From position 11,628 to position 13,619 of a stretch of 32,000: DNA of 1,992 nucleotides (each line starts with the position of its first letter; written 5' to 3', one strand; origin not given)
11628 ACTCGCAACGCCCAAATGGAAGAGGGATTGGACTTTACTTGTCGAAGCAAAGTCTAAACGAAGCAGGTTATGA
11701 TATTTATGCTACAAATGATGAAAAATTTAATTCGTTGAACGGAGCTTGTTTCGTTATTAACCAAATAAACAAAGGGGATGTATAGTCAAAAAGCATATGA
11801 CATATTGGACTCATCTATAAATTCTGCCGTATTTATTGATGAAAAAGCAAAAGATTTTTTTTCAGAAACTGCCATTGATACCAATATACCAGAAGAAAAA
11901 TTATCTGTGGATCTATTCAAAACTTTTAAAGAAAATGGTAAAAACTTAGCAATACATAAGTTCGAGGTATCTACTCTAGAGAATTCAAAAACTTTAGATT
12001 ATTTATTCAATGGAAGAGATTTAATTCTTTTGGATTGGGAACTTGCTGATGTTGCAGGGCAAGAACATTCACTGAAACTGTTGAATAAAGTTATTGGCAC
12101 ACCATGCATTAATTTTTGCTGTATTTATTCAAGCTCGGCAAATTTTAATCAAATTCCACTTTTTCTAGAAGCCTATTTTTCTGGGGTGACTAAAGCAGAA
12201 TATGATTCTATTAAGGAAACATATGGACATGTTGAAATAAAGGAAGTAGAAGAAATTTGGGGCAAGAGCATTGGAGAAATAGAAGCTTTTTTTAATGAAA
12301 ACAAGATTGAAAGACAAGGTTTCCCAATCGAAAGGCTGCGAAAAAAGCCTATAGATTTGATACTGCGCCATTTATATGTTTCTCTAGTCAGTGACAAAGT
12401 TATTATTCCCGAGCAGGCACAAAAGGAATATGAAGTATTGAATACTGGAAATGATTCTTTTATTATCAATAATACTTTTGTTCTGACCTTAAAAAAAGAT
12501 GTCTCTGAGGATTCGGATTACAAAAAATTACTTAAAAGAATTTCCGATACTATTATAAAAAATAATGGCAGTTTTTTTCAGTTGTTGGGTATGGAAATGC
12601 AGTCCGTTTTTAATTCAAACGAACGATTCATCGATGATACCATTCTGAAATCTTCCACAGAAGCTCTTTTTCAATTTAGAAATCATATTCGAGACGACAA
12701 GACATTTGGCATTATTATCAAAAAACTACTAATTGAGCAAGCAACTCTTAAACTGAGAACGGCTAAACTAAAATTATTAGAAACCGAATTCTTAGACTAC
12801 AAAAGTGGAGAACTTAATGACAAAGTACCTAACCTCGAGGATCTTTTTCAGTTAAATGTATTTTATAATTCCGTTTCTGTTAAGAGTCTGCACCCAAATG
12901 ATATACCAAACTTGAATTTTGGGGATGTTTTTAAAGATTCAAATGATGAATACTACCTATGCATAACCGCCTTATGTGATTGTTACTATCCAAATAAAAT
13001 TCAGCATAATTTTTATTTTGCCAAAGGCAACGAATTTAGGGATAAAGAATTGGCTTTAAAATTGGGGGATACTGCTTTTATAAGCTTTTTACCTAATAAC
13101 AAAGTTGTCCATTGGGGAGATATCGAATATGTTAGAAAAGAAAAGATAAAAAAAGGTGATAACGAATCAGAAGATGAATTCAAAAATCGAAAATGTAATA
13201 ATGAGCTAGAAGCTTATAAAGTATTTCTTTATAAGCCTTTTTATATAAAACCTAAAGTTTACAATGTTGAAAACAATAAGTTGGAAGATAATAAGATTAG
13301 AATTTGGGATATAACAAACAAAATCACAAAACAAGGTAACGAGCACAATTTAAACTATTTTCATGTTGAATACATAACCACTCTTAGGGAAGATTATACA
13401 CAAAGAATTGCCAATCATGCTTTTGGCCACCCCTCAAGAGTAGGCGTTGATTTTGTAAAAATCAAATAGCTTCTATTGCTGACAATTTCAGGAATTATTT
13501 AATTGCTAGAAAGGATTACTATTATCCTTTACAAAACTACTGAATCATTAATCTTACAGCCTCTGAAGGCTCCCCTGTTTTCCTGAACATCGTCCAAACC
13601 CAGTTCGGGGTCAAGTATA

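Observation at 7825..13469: Translationally coupled three-gene operon (C5-methyltransferase, dual-GHKL histidine-kinase-like ATPase, receiver-domain protein): candidate undescribed phosphorelay-gated, methylation-linked defence system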

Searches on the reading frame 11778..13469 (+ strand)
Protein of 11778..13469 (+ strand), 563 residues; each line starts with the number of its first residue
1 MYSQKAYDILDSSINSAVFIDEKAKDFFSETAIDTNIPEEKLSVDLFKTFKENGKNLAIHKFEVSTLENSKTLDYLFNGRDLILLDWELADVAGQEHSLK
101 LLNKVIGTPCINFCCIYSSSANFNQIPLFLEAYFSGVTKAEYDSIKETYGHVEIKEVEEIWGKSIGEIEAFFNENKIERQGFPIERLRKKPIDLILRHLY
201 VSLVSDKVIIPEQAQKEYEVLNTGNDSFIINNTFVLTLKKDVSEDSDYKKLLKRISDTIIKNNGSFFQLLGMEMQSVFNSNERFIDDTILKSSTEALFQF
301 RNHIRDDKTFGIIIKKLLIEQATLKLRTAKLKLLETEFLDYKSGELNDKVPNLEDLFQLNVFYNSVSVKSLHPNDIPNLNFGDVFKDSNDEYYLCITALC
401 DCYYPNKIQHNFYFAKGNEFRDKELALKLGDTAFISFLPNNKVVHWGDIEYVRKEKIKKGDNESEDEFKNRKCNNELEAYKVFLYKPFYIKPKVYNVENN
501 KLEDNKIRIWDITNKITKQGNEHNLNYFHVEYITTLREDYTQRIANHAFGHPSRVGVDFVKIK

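Call 4: search_protein_families(library=pfam, proteins=[window:11778-13469:+], max_evalue=0.1)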
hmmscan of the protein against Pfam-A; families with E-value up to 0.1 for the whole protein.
window:11778-13469:+ (563 aa): 2 families
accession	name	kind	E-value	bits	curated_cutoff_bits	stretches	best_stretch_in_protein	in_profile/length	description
PF19192.6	Response_reg_2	-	1.8e-22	80.8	27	1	13-155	1-171/180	Response receiver domain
PF25743.1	VG27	-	0.034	14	27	1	201-244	54-97/287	Ictalurid herpesvirus 1 ORF27 protein family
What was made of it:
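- The family is highly diverged from canonical HisKA and Response_reg, enough to need separate Pfam models (call 4).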

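Call 5: search_protein_families(library=padloc, proteins=[window:11778-13469:+], max_evalue=0.1)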
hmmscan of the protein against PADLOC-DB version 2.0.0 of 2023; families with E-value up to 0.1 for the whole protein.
window:11778-13469:+ (563 aa): 0 families

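Call 6: search_protein_families(library=ncbifam, proteins=[window:11778-13469:+], max_evalue=0.1)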
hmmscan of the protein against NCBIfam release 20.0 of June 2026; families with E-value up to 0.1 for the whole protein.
window:11778-13469:+ (563 aa): 1 family
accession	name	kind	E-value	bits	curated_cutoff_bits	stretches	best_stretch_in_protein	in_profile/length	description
NF003578.0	PRK05248.2-3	equivalog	0.02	15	206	1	239-311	30-101/122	hypothetical protein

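Call 9: find_homologous_proteins(query=window:11778-13469:+)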
Query window:11778-13469:+ (563 aa): 404 proteins with E <= 0.001 among 8000 candidates; the best 120 are listed.
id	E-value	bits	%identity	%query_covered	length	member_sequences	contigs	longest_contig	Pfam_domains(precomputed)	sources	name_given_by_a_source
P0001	0.0e+0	1243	100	98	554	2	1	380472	PF19192.7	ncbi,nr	ncbi:hypothetical protein KIM67_01165 [Flagellimonas sp. 389]|nr:response regulator receiver domain 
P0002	3.2e-272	922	74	100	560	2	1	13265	PF19192.7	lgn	-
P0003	5.2e-271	918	73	100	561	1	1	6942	PF19192.7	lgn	-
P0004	7.2e-271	918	73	100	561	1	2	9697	PF19192.7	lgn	-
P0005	3.9e-269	912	73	100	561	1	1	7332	PF19192.7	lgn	-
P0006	2.4e-267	906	72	100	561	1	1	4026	PF19192.7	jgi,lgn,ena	-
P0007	1.2e-264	897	72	100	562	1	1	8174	PF19192.7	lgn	-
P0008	3.2e-263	893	72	100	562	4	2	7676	PF19192.7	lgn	-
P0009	1.9e-262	890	70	100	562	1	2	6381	PF19192.7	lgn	-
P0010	6.3e-262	888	71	100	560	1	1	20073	PF19192.7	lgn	-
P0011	5.7e-261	885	71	100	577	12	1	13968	PF19192.7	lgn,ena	-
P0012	5.7e-261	885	70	100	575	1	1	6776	PF19192.7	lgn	-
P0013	1.1e-260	884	70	100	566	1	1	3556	PF19192.7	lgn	-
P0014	3.7e-260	883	70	100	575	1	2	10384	PF19192.7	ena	-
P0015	4.5e-260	882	70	100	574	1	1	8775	PF19192.7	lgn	-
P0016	6.7e-260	882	71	100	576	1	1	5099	PF19192.7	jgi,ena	-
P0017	1.9e-259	880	70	100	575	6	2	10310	PF19192.7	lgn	-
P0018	3.4e-259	879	70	100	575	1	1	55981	PF19192.7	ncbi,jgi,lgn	-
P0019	5.4e-259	879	70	100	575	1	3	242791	PF19192.7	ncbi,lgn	-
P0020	2.9e-258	876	71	100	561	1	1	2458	PF19192.7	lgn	-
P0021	1.3e-257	874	70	100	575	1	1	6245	PF19192.7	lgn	-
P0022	3.3e-257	873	70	100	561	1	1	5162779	PF19192.7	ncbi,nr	ncbi:MAG: hypothetical protein IPK88_07455 [Saprospiraceae bacterium]|nr:hypothetical protein [Candi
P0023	1.4e-256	871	70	100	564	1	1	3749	PF19192.7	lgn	-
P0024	3.3e-256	870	70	100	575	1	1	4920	PF19192.7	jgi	-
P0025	5.4e-256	869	69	100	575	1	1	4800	PF19192.7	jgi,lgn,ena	-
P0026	1.3e-255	868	69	100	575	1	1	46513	PF19192.7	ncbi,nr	ncbi:MAG: hypothetical protein IT221_11790 [Fluviicola sp.]|nr:hypothetical protein [Fluviicola sp.]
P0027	2.3e-255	867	70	100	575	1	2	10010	PF19192.7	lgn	-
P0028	2.4e-255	867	69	98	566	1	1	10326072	PF19192.7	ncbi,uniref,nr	ncbi:response regulator receiver domain [Spirosoma endbachense]|uniref:Response receiver domain-cont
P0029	5.8e-255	865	70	100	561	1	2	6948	PF19192.7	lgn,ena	-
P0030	1.3e-254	864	69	100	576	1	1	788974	PF19192.7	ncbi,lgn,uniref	ncbi:response regulator receiver domain [Fluviicola taffensis]|uniref:response regulator receiver do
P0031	5.1e-254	862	69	99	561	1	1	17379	PF19192.7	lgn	-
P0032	1.1e-253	861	69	100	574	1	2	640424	PF19192.7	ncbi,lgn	-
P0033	1.2e-253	861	69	100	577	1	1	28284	PF19192.7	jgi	-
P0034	2.3e-253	860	69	100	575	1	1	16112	PF19192.7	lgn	-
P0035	2.7e-253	860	71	100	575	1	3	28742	PF19192.7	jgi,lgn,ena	-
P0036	4.2e-253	859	69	100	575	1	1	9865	PF19192.7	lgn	-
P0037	7.0e-253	859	69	100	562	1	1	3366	PF19192.7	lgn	-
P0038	8.6e-253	858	69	100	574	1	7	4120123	PF19192.7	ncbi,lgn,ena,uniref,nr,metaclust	ncbi:response regulator receiver domain [Elizabethkingia anophelis]|uniref:response regulator receiv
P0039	1.8e-252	857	69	100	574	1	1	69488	PF19192.7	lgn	-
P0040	3.1e-251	853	68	100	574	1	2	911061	PF19192.7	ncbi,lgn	-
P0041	1.1e-250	851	68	100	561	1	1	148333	PF19192.7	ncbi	ncbi:response regulator receiver domain [Flectobacillus roseus]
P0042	1.7e-250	851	68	100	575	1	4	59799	PF19192.7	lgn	-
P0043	5.3e-250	849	69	100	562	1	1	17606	PF19192.7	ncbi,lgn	-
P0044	7.8e-250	849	68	100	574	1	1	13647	PF19192.7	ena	-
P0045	9.9e-250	848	69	100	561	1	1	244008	PF19192.7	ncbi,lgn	-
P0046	1.9e-249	847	68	100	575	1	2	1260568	PF19192.7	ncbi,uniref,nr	ncbi:hypothetical protein GCQ56_01040 [Marinifilum sp. N1E240]|uniref:response regulator receiver do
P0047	2.4e-249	847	68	100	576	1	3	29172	PF19192.7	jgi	jgi:hypothetical protein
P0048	2.6e-249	847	68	100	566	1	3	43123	PF19192.7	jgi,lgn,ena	-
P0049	4.4e-249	846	68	100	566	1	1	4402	PF19192.7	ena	-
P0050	4.8e-249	846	68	100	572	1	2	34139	PF19192.7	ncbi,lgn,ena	-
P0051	5.5e-249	846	68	100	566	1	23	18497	PF19192.7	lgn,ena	-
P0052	1.1e-248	845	69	100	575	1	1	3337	PF19192.7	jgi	-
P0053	2.0e-248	844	67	99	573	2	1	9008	PF19192.7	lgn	-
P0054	1.1e-246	838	68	100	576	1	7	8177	PF19192.7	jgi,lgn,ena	-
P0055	3.5e-245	833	66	100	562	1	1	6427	PF19192.7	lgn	-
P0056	3.6e-245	833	66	100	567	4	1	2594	PF19192.7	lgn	-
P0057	6.6e-245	832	66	100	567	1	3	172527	PF19192.7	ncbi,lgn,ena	-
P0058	1.1e-244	832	67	100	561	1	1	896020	PF19192.7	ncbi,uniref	ncbi:response regulator receiver domain [Pedobacter sp. GSP4]|uniref:response regulator receiver dom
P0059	2.1e-244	831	68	100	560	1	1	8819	PF19192.7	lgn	-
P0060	2.3e-244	831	66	100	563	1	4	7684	PF19192.7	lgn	-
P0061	2.9e-244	830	67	100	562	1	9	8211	PF19192.7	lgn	-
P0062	3.0e-244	830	68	100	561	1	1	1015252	PF19192.7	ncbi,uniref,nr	ncbi:response regulator receiver domain [Sphingobacterium sp. FBM7-1]|uniref:response regulator rece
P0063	3.3e-243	827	68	97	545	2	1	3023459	PF19192.7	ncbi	-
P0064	5.2e-243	826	68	100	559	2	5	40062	PF19192.7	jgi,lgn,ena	-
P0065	3.1e-242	823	66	100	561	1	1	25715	PF19192.7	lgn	-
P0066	3.8e-242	823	68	100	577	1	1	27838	PF19192.7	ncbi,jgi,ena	-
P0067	8.0e-242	822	66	100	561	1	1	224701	PF19192.7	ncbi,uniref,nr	ncbi:hypothetical protein J0A68_19180 [Algoriphagus sp. H41]|uniref:Response receiver domain-contain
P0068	1.7e-241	821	68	100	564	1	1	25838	PF19192.7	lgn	-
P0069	7.6e-241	819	67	100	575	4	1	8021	PF19192.7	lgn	-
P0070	9.7e-241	819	66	100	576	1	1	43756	PF19192.7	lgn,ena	-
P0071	2.0e-240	818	65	100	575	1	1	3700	PF19192.7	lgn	-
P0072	3.6e-240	817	65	100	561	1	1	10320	PF19192.7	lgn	-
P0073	3.6e-240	817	67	100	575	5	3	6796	PF19192.7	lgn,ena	-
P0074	5.3e-240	816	66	100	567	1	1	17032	PF19192.7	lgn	-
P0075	9.6e-240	815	65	100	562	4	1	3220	PF19192.7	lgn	-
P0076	1.4e-239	815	67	100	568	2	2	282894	PF19192.7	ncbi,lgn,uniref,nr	ncbi:response regulator receiver domain [Chryseobacterium limigenitum]|uniref:Response receiver doma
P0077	1.4e-239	815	67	100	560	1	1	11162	PF19192.7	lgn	-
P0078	1.4e-239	815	67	100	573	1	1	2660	PF19192.7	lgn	-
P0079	3.6e-239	813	65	100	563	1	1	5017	PF19192.7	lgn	-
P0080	3.6e-239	813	66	100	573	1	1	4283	PF19192.7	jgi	-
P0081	2.3e-238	811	65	100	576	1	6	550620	PF19192.7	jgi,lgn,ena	jgi:hypothetical protein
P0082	2.4e-238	811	65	100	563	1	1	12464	PF19192.7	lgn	-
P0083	2.9e-238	810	67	100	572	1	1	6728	PF19192.7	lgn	-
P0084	3.0e-238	810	65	100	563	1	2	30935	PF19192.7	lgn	-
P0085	5.1e-238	810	65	100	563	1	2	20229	PF19192.7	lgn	-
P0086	6.3e-238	809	65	100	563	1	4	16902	PF19192.7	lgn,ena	-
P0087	7.2e-238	809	66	100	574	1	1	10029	PF19192.7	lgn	-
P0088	7.5e-238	809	65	100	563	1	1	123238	PF19192.7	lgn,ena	-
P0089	9.2e-237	805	65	100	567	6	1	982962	PF19192.7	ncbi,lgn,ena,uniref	ncbi:response regulator receiver domain [Flavobacterium bizetiae]|uniref:response regulator receiver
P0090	1.4e-236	805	65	100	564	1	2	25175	PF19192.7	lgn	-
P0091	2.9e-236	804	64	100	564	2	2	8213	PF19192.7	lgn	-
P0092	3.7e-236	803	66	100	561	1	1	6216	PF19192.7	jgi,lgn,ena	-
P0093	3.9e-236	803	66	100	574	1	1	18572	PF19192.7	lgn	-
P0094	6.3e-236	803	65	100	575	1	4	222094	PF19192.7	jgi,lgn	jgi:hypothetical protein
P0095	6.9e-236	803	65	100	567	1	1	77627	PF19192.7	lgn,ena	-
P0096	8.2e-236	802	65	100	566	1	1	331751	PF19192.7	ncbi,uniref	ncbi:response regulator receiver domain [Sphingobacterium siyangense]|uniref:response regulator rece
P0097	1.4e-235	801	66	100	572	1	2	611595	PF19192.7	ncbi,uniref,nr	ncbi:hypothetical protein A1704_12265 [Chryseobacterium cucumeris]|uniref:response regulator receive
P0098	1.9e-235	801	64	100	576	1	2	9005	PF19192.7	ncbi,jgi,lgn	jgi:hypothetical protein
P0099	2.0e-235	801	65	100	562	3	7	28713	PF19192.7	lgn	-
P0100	2.0e-234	798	65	100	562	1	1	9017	PF19192.7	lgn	-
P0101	8.0e-234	796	65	100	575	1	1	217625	PF19192.7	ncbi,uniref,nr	ncbi:hypothetical protein GOQ30_10685 [Flavobacterium sp. TP390]|uniref:Response receiver domain-con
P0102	1.1e-233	795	65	100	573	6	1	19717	PF19192.7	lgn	-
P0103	1.1e-233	795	65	99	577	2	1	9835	PF19192.7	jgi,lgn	jgi:hypothetical protein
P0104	3.6e-233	794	65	100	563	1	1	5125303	PF19192.7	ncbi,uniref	ncbi:response regulator receiver domain [Chryseobacterium sp. CP-77]|uniref:response regulator recei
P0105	3.6e-233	794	66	100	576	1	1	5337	PF19192.7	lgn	-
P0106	7.4e-233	792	65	100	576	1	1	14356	PF19192.7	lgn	-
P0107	2.3e-231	788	65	100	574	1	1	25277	PF19192.7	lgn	-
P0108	4.0e-231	787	65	100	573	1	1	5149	PF19192.7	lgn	-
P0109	6.0e-231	786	61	100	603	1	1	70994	PF19192.7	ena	-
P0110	7.3e-231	786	65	100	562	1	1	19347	PF19192.7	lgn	-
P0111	4.4e-230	783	63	100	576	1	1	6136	PF19192.7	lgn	-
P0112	2.7e-229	781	65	100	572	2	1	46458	PF19192.7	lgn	-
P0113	3.3e-229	780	65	100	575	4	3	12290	PF19192.7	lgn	-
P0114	5.6e-228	776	64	100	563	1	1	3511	PF19192.7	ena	-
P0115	9.3e-228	776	64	100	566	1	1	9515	PF19192.7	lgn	-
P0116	6.8e-227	773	64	100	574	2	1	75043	PF19192.7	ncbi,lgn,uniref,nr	ncbi:response regulator receiver domain [Chryseobacterium taklimakanense]|uniref:response regulator 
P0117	1.3e-226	772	62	100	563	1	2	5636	PF19192.7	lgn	-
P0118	1.2e-225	769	61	100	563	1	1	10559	PF19192.7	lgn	-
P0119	1.5e-225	768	63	100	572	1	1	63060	PF19192.7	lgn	-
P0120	1.5e-225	768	64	100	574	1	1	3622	PF19192.7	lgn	-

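Call 19: find_related_loci(query=window:11778-13469:+, collection=genome_contigs, flank=8000)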
Query window:11778-13469:+ (563 aa) in genome_contigs; peptide patterns used: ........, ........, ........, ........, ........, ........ (x = any residue, [..] = any of these).
148 stretches matched a pattern; 7 encode a relative of the query (tblastn E <= 1e-3); 7 distinct loci.
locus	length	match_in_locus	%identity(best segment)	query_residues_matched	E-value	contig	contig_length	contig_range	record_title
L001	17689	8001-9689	69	1-563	0e+0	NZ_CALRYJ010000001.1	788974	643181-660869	MAG: Fluviicola taffensis DSM 16823 isolate JJ-ME9A6-316-2-mx-bin663 JJ-ME9A6-316-C1, whole genome shotgun sequence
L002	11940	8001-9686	69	1-563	0e+0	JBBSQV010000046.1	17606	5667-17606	MAG: Flavobacteriales bacterium isolate SVL1_sbin.19 SVL1_sbin.19_K_1072186_L_17606_cov_20.2774, whole genome shotgun se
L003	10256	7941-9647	67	5-562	0e+0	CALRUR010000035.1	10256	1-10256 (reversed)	MAG: Sphingobacterium thalpophilum isolate JJ-MEM4D-83-2-mx-bin666 genome assembly, contig: JJ-MEM4D-83-C411, whole geno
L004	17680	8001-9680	68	1-562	0e+0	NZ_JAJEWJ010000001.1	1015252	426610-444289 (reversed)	Sphingobacterium sp. FBM7-1 FBM7-1_ctg0001, whole genome shotgun sequence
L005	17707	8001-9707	66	1-560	0e+0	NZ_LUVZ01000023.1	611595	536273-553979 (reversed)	Chryseobacterium cucumeris strain GSE06 scaffold_3, whole genome shotgun sequence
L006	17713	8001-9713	60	1-563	0e+0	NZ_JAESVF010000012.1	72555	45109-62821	Joostella sp. CR20 12, whole genome shotgun sequence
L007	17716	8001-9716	58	1-561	0e+0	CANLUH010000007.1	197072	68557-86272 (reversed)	uncultured Flavobacteriaceae bacterium isolate 2-583A.fasta genome assembly, contig: NODE_7, whole genome shotgun sequen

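Call 24: search_solved_structures(query=A1, max_evalue=1)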
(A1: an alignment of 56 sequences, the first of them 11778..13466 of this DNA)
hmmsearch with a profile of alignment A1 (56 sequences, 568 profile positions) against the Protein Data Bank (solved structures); distinct sequences matched with E-value up to 1: 5.
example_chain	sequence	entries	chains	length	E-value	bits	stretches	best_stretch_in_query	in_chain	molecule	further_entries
7w6y_A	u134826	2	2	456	0.022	16.5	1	284-326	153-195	Anti sigma-E protein, RseA | Zinc metalloprotease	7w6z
3enp_A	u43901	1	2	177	0.11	14.2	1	40-141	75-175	TP53RK-binding protein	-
7sza_B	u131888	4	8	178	0.11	14.2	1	40-141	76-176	EKC/KEOPS complex subunit TPRKB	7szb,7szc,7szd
6wqx_B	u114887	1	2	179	0.11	14.2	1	40-141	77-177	EKC/KEOPS complex subunit TPRKB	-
9fl9_A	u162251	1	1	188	0.13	14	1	40-141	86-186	EKC/KEOPS complex subunit TPRKB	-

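Call 38: predict_structure(alignment_id=A1)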
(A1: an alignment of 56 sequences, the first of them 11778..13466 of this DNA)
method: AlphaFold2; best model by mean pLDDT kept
length: 563 residues; sequences in the alignment: 56
mean_pLDDT: 76.5   pTM: 0.50
mean pLDDT of the five models: 76.5, 76.5, 74.6, 72.3, 71.6
residues with pLDDT >= 90: 83; 70-90: 321; 50-70: 116; < 50: 43
segments of 3 or more residues with pLDDT < 50: 278-292, 320-334, 514-523
pLDDT, mean of each block of 10 residues (from residue 1): 69 84 86 87 91 89 88 82 87 83 76 73 78 86 92 90 86 90 87 88 89 68 63 77 85 82 57 53 41 51 60 53 42 59 76 85 69 65 91 87 77 90 83 82 81 74 86 79 59 85 84 53 65 88 86 69 75
secondary structure, 60 per line:
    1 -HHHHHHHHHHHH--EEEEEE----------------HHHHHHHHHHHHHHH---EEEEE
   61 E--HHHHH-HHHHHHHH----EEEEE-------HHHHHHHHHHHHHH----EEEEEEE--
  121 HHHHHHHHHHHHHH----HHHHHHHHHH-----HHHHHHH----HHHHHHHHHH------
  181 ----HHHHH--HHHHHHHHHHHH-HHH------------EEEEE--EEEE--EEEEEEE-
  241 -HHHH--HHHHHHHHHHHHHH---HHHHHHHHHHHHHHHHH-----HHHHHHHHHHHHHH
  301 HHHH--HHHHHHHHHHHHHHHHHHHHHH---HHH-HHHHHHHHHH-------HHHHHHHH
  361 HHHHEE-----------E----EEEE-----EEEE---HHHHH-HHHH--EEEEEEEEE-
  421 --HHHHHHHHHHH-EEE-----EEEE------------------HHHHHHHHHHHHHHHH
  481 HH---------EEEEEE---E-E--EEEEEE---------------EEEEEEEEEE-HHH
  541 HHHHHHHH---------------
elements in order: H2-13 E16-21 H38-52 E56-61 H64-68 H70-77 E82-86 H94-107 E112-118 H121-134 H139-148 H154-160 H165-174 H185-189 H192-203 E220-224 E227-230 E233-239 H242-245 H248-261 H265-281 H287-304 H307-328 H336-345 H353-364 E383-386 E392-395 H399-403 H405-408 E411-419 H423-433 E435-437 E443-446 H465-482 E492-497 E506-511 E527-536 H538-548
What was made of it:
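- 12498..12872 (+): Gene 3 helical linker region, aa 241-365. Model confidence is low. call 38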

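Call 40: search_protein_representatives(protein=window:11778-13469:+)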
Query: 563 residues. Proteins with E-value up to 0.001 (for the whole library): 268; up to 1e-10: 197; up to 1e-30: 70. The best 150 are listed.
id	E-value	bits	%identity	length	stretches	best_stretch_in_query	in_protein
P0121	3.8e-210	715.9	61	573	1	1-561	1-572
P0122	6.5e-154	530.3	65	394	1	2-388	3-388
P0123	2.9e-143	495.1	47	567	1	2-561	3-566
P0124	3.6e-135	468.4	45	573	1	3-561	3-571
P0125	7.8e-132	457.4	46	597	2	2-464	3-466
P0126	3.5e-126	438.7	59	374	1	188-561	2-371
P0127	4.7e-122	425.1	46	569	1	2-561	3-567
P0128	1.7e-107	377.1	43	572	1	2-561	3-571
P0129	6.7e-104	365.2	41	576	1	2-561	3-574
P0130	1.9e-98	347.2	42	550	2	5-446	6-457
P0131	3.5e-96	339.7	43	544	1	2-561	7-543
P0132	9.4e-94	331.7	42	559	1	2-561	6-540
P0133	5.5e-86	306.1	40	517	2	2-450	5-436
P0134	2.6e-84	300.6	41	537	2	5-450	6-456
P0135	2.8e-84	300.4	39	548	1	1-560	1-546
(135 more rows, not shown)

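Call 42: fold_search(model_id=the predicted structure, library=pdb)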
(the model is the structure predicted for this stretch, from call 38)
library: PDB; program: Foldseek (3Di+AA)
matches with E <= 10: 677; with E <= 0.001: 0
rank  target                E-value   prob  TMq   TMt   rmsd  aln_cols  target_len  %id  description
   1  3h5i                  2.5e-02  1.00  0.12  0.46   3.9       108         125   12  Crystal structure of the N-terminal domain of a response regulator/sensory box/GGDEF 3-domain protein from Carboxydother (released 2009-05-05)
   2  6xvu_D                3.5e-02  0.99  0.14  0.46   4.4       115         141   14  Bacteriophytochrome response regulator from Deinococcus radiodurans (released 2021-06-30)
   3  6xvu_A                3.9e-02  0.99  0.14  0.47   4.5       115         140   16  Bacteriophytochrome response regulator from Deinococcus radiodurans (released 2021-06-30)
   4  1a04_A                7.2e-02  0.57  0.13  0.31  13.3       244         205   13  THE STRUCTURE OF THE NITRATE/NITRITE RESPONSE REGULATOR PROTEIN NARL IN THE MONOCLINIC C2 CRYSTAL FORM (released 1998-03-18)
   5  6xvu_C                8.5e-02  0.96  0.14  0.45   4.5       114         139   17  Bacteriophytochrome response regulator from Deinococcus radiodurans (released 2021-06-30)
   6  3tb6_B                8.9e-02  0.44  0.13  0.23  17.8       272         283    8  Structure of the effector-binding domain of arabinose repressor AraR from Bacillus subtilis (released 2012-01-25)
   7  6oec_I                1.0e-01  0.98  0.13  0.40   3.8       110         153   11  Yeast Spc42 Trimeric Coiled-Coil Amino Acids 181-211 fused to PDB: 3H5I (released 2019-04-24)
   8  4cbv_D                1.0e-01  0.72  0.14  0.29  19.1       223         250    8  X-ray structure of full-length ComE from Streptococcus pneumoniae. (released 2014-02-12)
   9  3ilh                  1.2e-01  0.97  0.15  0.52   4.1       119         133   13  Crystal structure of Two component response regulator from Cytophaga hutchinsonii (released 2009-08-18)
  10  6oec_H                1.2e-01  0.97  0.13  0.41   3.8       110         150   11  Yeast Spc42 Trimeric Coiled-Coil Amino Acids 181-211 fused to PDB: 3H5I (released 2019-04-24)
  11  7dhi_A                1.2e-01  0.51  0.17  0.36  12.8       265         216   10  Cryo-EM structure of the partial agonist salbutamol-bound beta2 adrenergic receptor-Gs protein complex. (released 2020-12-16)
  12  6oec_K                1.3e-01  0.97  0.13  0.41   3.8       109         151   11  Yeast Spc42 Trimeric Coiled-Coil Amino Acids 181-211 fused to PDB: 3H5I (released 2019-04-24)
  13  9ayf_A                1.5e-01  0.51  0.17  0.36  10.9       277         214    9  Structure of human calcium-sensing receptor in complex with Gi1 (miniGi1) protein in detergent (released 2024-04-17)
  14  6oec_F                1.6e-01  0.96  0.12  0.40   4.0       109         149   12  Yeast Spc42 Trimeric Coiled-Coil Amino Acids 181-211 fused to PDB: 3H5I (released 2019-04-24)
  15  6oec_G                1.7e-01  0.97  0.13  0.41   3.6       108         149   10  Yeast Spc42 Trimeric Coiled-Coil Amino Acids 181-211 fused to PDB: 3H5I (released 2019-04-24)
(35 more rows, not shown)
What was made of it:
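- On Canonical two-component phosphorelay: Foldseek finds a REC fold (call 42).
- The AF2 model has a REC fold (calls 38, 42).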
